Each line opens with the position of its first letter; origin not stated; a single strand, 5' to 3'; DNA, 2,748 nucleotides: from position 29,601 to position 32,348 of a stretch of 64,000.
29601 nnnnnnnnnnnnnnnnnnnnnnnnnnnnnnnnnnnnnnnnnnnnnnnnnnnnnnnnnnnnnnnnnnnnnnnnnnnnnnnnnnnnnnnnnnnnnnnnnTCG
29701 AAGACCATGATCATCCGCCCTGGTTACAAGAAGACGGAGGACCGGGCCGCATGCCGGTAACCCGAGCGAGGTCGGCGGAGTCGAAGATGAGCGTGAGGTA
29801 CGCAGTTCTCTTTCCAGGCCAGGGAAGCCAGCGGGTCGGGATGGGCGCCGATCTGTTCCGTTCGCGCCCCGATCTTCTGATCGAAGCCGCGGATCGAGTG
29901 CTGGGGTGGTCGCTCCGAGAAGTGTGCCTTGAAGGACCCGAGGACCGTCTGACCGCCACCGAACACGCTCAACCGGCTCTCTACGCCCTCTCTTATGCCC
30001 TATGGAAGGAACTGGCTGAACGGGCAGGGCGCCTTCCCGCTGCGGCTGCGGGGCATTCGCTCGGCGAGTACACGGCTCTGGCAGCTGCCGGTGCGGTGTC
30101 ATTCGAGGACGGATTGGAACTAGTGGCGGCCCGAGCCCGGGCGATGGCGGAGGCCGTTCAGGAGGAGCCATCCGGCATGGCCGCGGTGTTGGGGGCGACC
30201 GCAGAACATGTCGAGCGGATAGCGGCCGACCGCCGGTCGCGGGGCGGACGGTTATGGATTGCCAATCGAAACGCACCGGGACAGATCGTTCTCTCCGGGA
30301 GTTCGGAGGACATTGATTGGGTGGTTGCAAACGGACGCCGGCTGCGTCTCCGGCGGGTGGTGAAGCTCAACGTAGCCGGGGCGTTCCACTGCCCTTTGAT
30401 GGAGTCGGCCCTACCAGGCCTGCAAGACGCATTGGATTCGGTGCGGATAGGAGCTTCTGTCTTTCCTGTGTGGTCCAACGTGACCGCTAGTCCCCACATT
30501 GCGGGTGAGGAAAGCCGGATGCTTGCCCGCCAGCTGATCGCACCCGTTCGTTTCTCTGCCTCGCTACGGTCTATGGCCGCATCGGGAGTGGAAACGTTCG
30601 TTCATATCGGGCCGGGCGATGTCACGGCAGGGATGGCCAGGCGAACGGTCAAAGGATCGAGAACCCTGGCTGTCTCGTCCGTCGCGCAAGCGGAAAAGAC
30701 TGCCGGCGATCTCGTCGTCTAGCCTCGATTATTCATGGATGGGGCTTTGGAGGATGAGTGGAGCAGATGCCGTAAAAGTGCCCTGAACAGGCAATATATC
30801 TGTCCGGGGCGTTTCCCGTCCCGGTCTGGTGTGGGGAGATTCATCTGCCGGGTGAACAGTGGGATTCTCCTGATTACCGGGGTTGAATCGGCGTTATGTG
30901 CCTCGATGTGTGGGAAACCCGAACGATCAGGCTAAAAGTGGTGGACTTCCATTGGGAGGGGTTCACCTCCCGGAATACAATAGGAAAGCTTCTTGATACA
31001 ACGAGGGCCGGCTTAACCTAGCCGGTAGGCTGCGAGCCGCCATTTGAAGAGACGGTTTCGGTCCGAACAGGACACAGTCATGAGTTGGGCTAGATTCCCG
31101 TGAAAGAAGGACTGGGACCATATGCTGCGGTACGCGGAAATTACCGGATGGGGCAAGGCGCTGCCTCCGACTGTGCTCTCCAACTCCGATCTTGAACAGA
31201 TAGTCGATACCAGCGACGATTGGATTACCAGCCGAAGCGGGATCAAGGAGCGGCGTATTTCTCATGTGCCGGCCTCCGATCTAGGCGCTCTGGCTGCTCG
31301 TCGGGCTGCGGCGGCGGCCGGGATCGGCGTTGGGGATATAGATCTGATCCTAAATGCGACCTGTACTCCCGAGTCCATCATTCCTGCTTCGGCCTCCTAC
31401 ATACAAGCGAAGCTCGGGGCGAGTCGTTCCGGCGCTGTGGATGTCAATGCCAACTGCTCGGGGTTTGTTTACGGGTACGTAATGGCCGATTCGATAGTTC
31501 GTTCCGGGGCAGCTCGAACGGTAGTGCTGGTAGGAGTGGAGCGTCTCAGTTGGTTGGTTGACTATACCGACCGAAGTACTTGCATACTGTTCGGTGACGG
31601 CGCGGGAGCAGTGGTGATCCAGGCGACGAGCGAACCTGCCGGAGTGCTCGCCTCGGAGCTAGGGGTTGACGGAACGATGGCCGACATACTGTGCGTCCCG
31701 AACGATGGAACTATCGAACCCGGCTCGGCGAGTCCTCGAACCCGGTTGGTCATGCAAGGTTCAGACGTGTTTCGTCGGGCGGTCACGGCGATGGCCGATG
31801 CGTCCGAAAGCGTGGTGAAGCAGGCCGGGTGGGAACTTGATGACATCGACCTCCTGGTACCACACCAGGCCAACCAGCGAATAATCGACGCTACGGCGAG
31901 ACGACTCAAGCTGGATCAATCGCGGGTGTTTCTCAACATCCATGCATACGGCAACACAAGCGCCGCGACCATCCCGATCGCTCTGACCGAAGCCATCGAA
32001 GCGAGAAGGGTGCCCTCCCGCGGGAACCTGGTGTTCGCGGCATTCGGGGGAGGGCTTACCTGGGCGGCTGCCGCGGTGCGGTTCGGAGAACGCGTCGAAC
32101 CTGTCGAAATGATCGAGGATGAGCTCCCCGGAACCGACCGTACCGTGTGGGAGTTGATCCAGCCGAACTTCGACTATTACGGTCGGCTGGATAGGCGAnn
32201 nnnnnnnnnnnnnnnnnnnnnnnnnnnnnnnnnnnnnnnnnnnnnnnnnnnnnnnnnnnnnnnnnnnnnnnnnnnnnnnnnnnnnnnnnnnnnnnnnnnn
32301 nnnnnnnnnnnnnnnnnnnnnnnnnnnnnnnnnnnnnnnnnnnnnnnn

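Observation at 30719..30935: Previously undescribed CTAG-terminated MITE-like family (R1), 3 copies in 64 kb, one sitting between fabD and fabH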

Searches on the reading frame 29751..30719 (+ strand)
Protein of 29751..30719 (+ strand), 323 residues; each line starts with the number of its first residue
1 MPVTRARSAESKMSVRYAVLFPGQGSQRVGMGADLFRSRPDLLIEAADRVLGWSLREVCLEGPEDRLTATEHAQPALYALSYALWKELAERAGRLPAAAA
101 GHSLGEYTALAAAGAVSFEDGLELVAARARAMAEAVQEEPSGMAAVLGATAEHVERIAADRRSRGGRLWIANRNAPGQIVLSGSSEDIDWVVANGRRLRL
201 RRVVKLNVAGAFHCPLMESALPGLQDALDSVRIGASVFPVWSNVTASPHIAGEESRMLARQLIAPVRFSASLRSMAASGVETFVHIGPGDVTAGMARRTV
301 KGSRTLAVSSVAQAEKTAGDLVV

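Call 30: find_homologous_proteins(query=window:29751-30719:+, max_evalue=1e-30)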
Query window:29751-30719:+ (323 aa): 7919 proteins with E <= 1e-30 among 8000 candidates; the best 120 are listed.
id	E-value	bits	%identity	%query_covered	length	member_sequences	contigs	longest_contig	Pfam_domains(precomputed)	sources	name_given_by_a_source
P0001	1.5e-188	644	94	100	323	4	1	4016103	PF00698.27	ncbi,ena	-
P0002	2.5e-138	479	73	96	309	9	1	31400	PF00698.27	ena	-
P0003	9.7e-132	457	74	88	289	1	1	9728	PF00698.27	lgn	-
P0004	9.6e-131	454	69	98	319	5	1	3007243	PF00698.27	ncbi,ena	-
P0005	4.1e-129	448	68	96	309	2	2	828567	PF00698.27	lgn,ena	-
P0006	4.8e-127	442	73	89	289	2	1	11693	PF00698.27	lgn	-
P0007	1.2e-126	440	79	81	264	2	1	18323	PF00698.27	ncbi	-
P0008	5.4e-126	438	71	90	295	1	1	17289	PF00698.27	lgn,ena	-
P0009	4.2e-124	432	65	99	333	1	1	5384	PF00698.27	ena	-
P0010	4.3e-124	432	67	95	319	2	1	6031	PF00698.27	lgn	-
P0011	4.8e-124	432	66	99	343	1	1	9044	PF00698.27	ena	-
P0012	9.6e-124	431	68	94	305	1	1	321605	PF00698.27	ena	-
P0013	3.6e-123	429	67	95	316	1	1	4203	PF00698.27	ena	-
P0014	4.9e-123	429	67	95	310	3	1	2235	PF00698.27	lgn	-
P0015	1.3e-122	427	66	94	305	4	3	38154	PF00698.27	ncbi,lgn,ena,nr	ncbi:MAG: ACP S-malonyltransferase [bacterium]|nr:ACP S-malonyltransferase [bacterium] MDE0287369.1 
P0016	2.3e-122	426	65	95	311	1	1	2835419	PF00698.27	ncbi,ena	-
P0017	2.6e-122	426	67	94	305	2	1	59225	PF00698.27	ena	-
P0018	2.8e-122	426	70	89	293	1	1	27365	PF00698.27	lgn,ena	-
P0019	3.3e-122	426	67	94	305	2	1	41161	PF00698.27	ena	-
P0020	1.7e-121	423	67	94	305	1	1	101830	PF00698.27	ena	-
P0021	8.0e-121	421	69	89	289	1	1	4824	PF00698.27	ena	-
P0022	1.8e-119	417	66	95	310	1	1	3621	PF00698.27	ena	-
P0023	3.1e-119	416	65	98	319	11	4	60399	PF00698.27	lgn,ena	-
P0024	3.5e-119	416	64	95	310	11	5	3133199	PF00698.27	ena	-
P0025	1.5e-118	414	66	93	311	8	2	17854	PF00698.27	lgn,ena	-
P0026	3.4e-118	413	65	95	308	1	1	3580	PF00698.27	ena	-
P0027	3.6e-118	413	65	95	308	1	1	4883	PF00698.27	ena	-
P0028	6.2e-118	412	64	95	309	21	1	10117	PF00698.27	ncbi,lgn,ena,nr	ncbi:MAG: ACP S-malonyltransferase [Acidimicrobiia bacterium]|nr:ACP S-malonyltransferase [Acidimicr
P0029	7.6e-118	411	65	95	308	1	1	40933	PF00698.27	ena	-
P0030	3.5e-117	409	65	96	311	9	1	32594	PF00698.27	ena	-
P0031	1.3e-116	407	67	90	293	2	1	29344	PF00698.27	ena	-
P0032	1.6e-116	407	67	90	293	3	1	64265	PF00698.27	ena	-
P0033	2.8e-116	406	64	95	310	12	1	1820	PF00698.27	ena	-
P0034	6.7e-116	405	64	95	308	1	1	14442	PF00698.27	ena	-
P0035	1.2e-115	404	63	95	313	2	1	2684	PF00698.27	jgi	jgi:[acyl-carrier-protein] S-malonyltransferase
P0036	2.9e-115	403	67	88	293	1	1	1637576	PF00698.27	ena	-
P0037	3.8e-115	403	65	95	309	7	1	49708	PF00698.27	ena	-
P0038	4.4e-115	402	66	89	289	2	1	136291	PF00698.27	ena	-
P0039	2.4e-113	397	62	95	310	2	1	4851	PF00698.27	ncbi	-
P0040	3.2e-113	396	61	94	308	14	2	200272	PF00698.27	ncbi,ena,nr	ncbi:MAG: ACP S-malonyltransferase [bacterium]|nr:ACP S-malonyltransferase [bacterium]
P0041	4.7e-113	396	61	94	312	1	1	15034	PF00698.27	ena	-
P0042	6.1e-113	395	66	90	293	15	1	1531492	PF00698.27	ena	-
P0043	8.8e-113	395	64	91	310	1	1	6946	PF00698.27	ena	-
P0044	1.7e-112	394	64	95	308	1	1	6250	PF00698.27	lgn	-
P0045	2.8e-112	393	60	95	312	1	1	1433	PF00698.27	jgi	jgi:[acyl-carrier-protein] S-malonyltransferase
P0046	5.7e-112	392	63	93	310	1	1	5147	PF00698.27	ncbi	-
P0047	8.6e-112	392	59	99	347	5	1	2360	PF00698.27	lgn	-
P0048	1.1e-111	391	64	96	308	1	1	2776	PF00698.27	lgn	-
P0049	1.9e-111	391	67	89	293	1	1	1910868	PF00698.27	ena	-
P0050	1.9e-111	390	59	92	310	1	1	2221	PF00698.27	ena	-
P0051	2.6e-111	390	61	93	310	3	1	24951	PF00698.27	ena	-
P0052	2.8e-111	390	64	90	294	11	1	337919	PF00698.27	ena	-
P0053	2.9e-111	390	64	93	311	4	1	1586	PF00698.27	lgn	-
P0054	4.4e-111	389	60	96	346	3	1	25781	PF00698.27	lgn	-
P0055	7.5e-111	389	63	90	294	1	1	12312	PF00698.27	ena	-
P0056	7.5e-111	389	62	93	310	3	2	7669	PF00698.27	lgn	-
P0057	8.6e-111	388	62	93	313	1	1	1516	PF00698.27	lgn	-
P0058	1.0e-110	388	65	89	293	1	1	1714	PF00698.27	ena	-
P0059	1.6e-110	387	61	93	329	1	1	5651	PF00698.27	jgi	jgi:[acyl-carrier-protein] S-malonyltransferase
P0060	1.7e-110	387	66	91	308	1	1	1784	PF00698.27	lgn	-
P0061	2.9e-110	387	62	95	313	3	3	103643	PF00698.27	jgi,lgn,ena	-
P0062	4.2e-110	386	63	92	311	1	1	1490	PF00698.27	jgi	jgi:[acyl-carrier-protein] S-malonyltransferase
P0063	4.5e-110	386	61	91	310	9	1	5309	PF00698.27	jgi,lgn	jgi:[acyl-carrier-protein] S-malonyltransferase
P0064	5.5e-110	386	64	90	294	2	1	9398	PF00698.27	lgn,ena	-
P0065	5.7e-110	386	61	91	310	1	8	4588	PF00698.27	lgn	-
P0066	7.4e-110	385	64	90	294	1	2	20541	PF00698.27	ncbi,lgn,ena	-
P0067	7.6e-110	385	63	95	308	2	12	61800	PF00698.27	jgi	jgi:[acyl-carrier-protein] S-malonyltransferase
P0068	8.1e-110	385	64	90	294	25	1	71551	PF00698.27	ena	-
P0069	8.2e-110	385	64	90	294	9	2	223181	PF00698.27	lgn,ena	-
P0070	2.0e-109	384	62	94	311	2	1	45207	PF00698.27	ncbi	-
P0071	2.0e-109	384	64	91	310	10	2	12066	PF00698.27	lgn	-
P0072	2.1e-109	384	65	88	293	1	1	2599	PF00698.27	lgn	-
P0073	2.3e-109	384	65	91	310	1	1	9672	PF00698.27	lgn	-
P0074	2.5e-109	384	62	93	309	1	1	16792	PF00698.27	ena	-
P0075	2.8e-109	383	62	94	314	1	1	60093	PF00698.27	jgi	jgi:[acyl-carrier-protein] S-malonyltransferase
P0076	3.0e-109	383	62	92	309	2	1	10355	PF00698.27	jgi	jgi:malonyl CoA-acyl carrier protein transacylase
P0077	3.1e-109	383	61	93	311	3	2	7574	PF00698.27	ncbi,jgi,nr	ncbi:ACP S-malonyltransferase [bacterium]|nr:ACP S-malonyltransferase [bacterium]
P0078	3.3e-109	383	61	95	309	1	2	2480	PF00698.27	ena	-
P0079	3.9e-109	383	61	88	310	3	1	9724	PF00698.27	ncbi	-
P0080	4.2e-109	383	63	93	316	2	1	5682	PF00698.27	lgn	-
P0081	4.4e-109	383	61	95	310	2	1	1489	PF00698.27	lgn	-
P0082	5.4e-109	382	60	95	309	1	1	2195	PF00698.27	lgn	-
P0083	6.1e-109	382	63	91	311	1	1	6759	PF00698.27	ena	-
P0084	6.5e-109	382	61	95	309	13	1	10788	PF00698.27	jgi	jgi:[acyl-carrier-protein] S-malonyltransferase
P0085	7.4e-109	382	60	95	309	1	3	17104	PF00698.27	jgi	jgi:malonyl CoA-acyl carrier protein transacylase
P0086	7.7e-109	382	62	93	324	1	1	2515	PF00698.27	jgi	jgi:[acyl-carrier-protein] S-malonyltransferase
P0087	1.6e-108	381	59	95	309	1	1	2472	PF00698.27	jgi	jgi:[acyl-carrier-protein] S-malonyltransferase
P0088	2.2e-108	380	61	94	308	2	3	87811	PF00698.27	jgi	-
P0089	2.3e-108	380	60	93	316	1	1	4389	PF00698.27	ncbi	-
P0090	2.4e-108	380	60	96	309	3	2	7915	PF00698.27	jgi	-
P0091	2.4e-108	380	64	89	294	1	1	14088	PF00698.27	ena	-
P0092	2.6e-108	380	64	90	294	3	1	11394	PF00698.27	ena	-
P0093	2.8e-108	380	60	95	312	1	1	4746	PF00698.27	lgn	-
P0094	2.9e-108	380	60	92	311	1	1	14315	PF00698.27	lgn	-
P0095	2.9e-108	380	62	93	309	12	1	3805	PF00698.27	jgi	jgi:[acyl-carrier-protein] S-malonyltransferase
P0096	3.0e-108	380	61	93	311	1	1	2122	PF00698.27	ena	-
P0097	3.4e-108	380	62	91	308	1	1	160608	PF00698.27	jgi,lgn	-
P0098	3.8e-108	380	62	93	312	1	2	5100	PF00698.27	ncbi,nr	ncbi:MAG: ACP S-malonyltransferase [Actinomycetota bacterium]|nr:ACP S-malonyltransferase [Actinomyc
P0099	4.1e-108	380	62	91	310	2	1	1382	PF00698.27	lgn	-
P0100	5.0e-108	379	67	85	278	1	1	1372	PF00698.27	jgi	-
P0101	5.1e-108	379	61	88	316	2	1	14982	PF00698.27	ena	-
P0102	5.4e-108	379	62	92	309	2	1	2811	PF00698.27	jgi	-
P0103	5.8e-108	379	61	95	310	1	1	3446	PF00698.27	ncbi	-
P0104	6.1e-108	379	61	94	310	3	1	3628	PF00698.27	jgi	-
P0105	6.2e-108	379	61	93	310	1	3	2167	PF00698.27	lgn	-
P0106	6.4e-108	379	61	93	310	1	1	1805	PF00698.27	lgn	-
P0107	7.5e-108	379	59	91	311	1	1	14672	PF00698.27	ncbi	-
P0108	8.1e-108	379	64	91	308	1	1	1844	PF00698.27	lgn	-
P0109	8.7e-108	378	58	95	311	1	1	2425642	PF00698.27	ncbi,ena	-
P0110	9.5e-108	378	59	95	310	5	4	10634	PF00698.27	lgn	-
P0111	1.2e-107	378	59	95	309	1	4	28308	PF00698.27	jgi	jgi:[acyl-carrier-protein] S-malonyltransferase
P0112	1.2e-107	378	58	94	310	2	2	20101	PF00698.27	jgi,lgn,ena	-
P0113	1.3e-107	378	60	92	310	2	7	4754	PF00698.27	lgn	-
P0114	1.3e-107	378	60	95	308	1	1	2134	PF00698.27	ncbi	-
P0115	1.3e-107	378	63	90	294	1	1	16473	PF00698.27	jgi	jgi:[acyl-carrier-protein] S-malonyltransferase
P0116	1.3e-107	378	60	93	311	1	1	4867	PF00698.27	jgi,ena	-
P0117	1.4e-107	378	60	92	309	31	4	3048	PF00698.27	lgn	-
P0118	1.6e-107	378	60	92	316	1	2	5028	PF00698.27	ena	-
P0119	1.7e-107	378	61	93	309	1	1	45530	PF00698.27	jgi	jgi:[acyl-carrier-protein] S-malonyltransferase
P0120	2.1e-107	377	60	92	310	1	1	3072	PF00698.27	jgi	jgi:[acyl-carrier-protein] S-malonyltransferase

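Call 31: find_encoding_contigs(protein=P0001, flank=3000, max_places=3)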
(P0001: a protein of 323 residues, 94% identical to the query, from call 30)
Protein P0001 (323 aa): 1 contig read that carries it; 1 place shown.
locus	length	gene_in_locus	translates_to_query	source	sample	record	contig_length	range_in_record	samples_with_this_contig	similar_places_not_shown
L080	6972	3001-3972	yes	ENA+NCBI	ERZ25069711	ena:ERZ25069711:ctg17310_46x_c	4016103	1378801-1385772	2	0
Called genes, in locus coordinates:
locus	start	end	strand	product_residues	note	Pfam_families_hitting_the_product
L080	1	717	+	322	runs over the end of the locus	PF00480:ROK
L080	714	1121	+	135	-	PF06803:DUF1232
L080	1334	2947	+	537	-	PF00916:Sulfate_transp, PF16983:MFS_MOT1 (weak), PF01740:STAS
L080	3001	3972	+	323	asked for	PF00698:Acyl_transf_1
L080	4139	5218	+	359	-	PF00108:Thiolase_N (weak), PF08545:ACP_syn_III, PF08541:ACP_syn_III_C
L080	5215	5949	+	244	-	PF00106:adh_short, PF08659:KR, PF13561:adh_short_C2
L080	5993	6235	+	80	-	PF00550:PP-binding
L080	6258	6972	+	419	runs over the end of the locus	PF00109:ketoacyl-synt, PF02801:Ketoacyl-synt_C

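Call 32: find_encoding_contigs(protein=P0002, flank=3000, max_places=2)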
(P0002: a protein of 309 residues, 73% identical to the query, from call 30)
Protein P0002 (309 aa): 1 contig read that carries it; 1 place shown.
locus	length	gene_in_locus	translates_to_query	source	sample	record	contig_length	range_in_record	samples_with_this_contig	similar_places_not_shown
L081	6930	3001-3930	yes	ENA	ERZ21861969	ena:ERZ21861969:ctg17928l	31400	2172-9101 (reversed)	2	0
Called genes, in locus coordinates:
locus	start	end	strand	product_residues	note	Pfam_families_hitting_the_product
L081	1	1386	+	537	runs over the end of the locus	PF00916:Sulfate_transp, PF16983:MFS_MOT1 (weak), PF01740:STAS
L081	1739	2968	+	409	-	PF05977:MFS_3, PF07690:MFS_1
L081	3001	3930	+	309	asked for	PF00698:Acyl_transf_1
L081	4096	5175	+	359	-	PF00108:Thiolase_N (weak), PF08545:ACP_syn_III, PF08541:ACP_syn_III_C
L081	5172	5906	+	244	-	PF00106:adh_short, PF08659:KR, PF13561:adh_short_C2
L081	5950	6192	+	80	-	PF00550:PP-binding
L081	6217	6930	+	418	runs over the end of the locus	PF00109:ketoacyl-synt, PF02801:Ketoacyl-synt_C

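Call 33: find_encoding_contigs(protein=P0004, flank=3000, max_places=2)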
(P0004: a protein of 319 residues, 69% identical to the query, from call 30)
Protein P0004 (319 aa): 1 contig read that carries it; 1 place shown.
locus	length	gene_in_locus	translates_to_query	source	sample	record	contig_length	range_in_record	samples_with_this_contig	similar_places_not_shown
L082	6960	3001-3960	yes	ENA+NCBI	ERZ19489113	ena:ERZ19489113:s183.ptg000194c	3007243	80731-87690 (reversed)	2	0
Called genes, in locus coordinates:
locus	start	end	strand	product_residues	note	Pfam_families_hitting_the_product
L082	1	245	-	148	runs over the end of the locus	PF00011:HSP20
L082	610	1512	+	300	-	PF06803:DUF1232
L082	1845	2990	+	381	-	PF05977:MFS_3, PF07690:MFS_1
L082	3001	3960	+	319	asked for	PF00698:Acyl_transf_1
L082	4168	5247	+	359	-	PF00108:Thiolase_N (weak), PF08545:ACP_syn_III, PF08541:ACP_syn_III_C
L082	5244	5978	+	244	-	PF00106:adh_short, PF01370:Epimerase (faint), PF08659:KR, PF13561:adh_short_C2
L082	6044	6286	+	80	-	PF00550:PP-binding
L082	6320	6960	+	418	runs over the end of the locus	PF00109:ketoacyl-synt, PF00108:Thiolase_N (faint), PF02801:Ketoacyl-synt_C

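Call 73: search_protein_families(library=pfam, proteins=[window:29751-30719:+], max_evalue=0.001)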
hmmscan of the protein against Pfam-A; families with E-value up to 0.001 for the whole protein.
window:29751-30719:+ (323 aa): 1 family
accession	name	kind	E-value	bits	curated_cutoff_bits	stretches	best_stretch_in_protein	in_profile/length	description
PF00698.26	Acyl_transf_1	-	1.1e-42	147.1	32.7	1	20-303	3-282/319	Acyl transferase domain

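Call 88: find_encoding_contigs(protein=window:29751-30719:+, flank=500, max_places=4)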
Protein window:29751-30719:+ (323 aa): no gene with exactly this product is on record in the collection.

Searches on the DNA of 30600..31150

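Call 12: search_rna_families(source=window, start=30600, end=31150, threshold=evalue, max_evalue=10)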
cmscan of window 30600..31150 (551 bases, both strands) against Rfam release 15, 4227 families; matches with E-value up to 10: 2.
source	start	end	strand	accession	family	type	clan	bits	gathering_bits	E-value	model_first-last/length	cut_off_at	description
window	30775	30814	+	RF04237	mir-1490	Gene; miRNA;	-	14.6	75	2.1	20-59/77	no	mir-1490 microRNA precursor family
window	30804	30857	-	RF01068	Guanidine-II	Cis-reg; riboswitch;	-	11.9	32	8.5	1-48/48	no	Guanidine-II riboswitch aptamer (mini-ykkC)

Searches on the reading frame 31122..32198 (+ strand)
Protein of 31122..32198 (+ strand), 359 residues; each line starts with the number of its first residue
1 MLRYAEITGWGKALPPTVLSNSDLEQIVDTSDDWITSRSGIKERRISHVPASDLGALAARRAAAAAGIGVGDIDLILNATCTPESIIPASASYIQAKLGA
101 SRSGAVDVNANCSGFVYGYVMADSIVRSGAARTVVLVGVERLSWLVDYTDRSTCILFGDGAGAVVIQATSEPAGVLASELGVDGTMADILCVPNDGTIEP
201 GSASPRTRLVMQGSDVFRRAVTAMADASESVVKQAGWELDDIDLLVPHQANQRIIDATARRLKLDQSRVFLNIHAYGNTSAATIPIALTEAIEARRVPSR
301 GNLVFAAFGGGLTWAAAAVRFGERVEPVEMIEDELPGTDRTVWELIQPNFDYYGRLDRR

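Call 73: search_protein_families(library=pfam, proteins=[window:31122-32198:+], max_evalue=0.001)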
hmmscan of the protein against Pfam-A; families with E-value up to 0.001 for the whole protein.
window:31122-32198:+ (359 aa): 3 families
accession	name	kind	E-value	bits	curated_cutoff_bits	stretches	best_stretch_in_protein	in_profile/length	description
PF08541.16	ACP_syn_III_C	-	6.5e-33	113.2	26.6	1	233-320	2-89/90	3-Oxoacyl-[acyl-carrier-protein (ACP)] synthase III C terminal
PF08545.16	ACP_syn_III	-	1e-27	96.2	24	1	107-184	2-80/80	3-Oxoacyl-[acyl-carrier-protein (ACP)] synthase III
PF00108.29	Thiolase_N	-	3.5e-05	23.7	26.4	1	45-144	17-117/260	Thiolase, N-terminal domain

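Call 89: find_encoding_contigs(protein=window:31122-32198:+, flank=1500, max_places=4)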
Protein window:31122-32198:+ (359 aa): no gene with exactly this product is on record in the collection.
